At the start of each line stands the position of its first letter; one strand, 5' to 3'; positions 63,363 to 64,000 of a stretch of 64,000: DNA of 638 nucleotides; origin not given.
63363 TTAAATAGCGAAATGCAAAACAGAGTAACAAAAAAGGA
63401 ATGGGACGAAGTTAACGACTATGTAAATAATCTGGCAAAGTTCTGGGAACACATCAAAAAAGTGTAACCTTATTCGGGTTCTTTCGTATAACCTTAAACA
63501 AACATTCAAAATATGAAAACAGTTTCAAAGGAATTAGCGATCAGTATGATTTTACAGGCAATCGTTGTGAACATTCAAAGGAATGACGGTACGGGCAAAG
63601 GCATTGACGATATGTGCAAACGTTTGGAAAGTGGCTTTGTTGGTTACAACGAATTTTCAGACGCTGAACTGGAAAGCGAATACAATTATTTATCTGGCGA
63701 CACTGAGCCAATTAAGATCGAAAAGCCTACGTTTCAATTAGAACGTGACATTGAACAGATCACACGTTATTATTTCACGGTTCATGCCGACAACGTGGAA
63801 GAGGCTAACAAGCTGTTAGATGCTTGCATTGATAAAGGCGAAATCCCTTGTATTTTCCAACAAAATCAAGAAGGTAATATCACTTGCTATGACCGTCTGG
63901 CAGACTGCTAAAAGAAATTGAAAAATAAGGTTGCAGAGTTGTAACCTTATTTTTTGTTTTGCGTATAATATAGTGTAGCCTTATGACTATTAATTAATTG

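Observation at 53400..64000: Phage ECF-sigma cascade: two ECF sigma genes inside an array of about 22 ECF-type promoters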

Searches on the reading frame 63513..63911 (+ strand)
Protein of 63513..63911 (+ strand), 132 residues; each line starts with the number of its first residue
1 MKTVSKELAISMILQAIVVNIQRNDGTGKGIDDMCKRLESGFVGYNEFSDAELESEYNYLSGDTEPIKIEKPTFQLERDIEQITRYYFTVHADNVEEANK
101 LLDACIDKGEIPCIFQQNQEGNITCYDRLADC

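Call 4: search_protein_families(library=pfam, proteins=[window:63513-63911:+], max_evalue=0.1)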
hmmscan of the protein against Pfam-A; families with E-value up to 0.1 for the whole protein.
window:63513-63911:+ (132 aa): 1 family
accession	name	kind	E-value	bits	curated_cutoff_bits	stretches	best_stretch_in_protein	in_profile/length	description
PF16824.11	CBM_26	-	0.056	14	26.6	1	30-107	29-101/125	C-terminal carbohydrate-binding module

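Call 18: search_protein_families(library=phrogs, proteins=[window:63513-63911:+], max_evalue=0.001)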
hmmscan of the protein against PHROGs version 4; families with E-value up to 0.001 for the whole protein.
window:63513-63911:+ (132 aa): 0 families

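Call 26: find_encoding_contigs(protein=window:63513-63911:+, flank=10000, max_places=4)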
Protein window:63513-63911:+ (132 aa): 24 contigs read that carry it; 4 places shown.
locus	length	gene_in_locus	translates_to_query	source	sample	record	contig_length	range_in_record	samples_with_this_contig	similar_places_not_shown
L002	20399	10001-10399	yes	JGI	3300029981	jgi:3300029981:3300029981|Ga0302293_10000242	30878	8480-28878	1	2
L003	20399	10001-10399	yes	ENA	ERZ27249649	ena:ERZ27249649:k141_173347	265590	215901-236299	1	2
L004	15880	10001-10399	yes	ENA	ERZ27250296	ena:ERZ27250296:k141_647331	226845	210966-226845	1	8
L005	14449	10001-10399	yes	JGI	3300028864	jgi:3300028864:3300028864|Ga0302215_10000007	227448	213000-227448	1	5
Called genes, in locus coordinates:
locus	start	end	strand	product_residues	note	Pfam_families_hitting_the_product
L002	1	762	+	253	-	PF17338:GP88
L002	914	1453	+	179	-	PF04542:Sigma70_r2, PF08281:Sigma70_r4_2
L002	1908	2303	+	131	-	-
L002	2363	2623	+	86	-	-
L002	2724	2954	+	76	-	-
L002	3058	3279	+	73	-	-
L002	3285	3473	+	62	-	-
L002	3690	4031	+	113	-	-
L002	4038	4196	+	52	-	-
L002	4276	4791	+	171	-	PF04542:Sigma70_r2, PF08281:Sigma70_r4_2, PF04545:Sigma70_r4 (faint)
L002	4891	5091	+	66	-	-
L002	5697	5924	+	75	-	-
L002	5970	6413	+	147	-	-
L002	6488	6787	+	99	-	-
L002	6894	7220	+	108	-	-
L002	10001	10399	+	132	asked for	-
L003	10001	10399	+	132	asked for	-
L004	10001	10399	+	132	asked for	-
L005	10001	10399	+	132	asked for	-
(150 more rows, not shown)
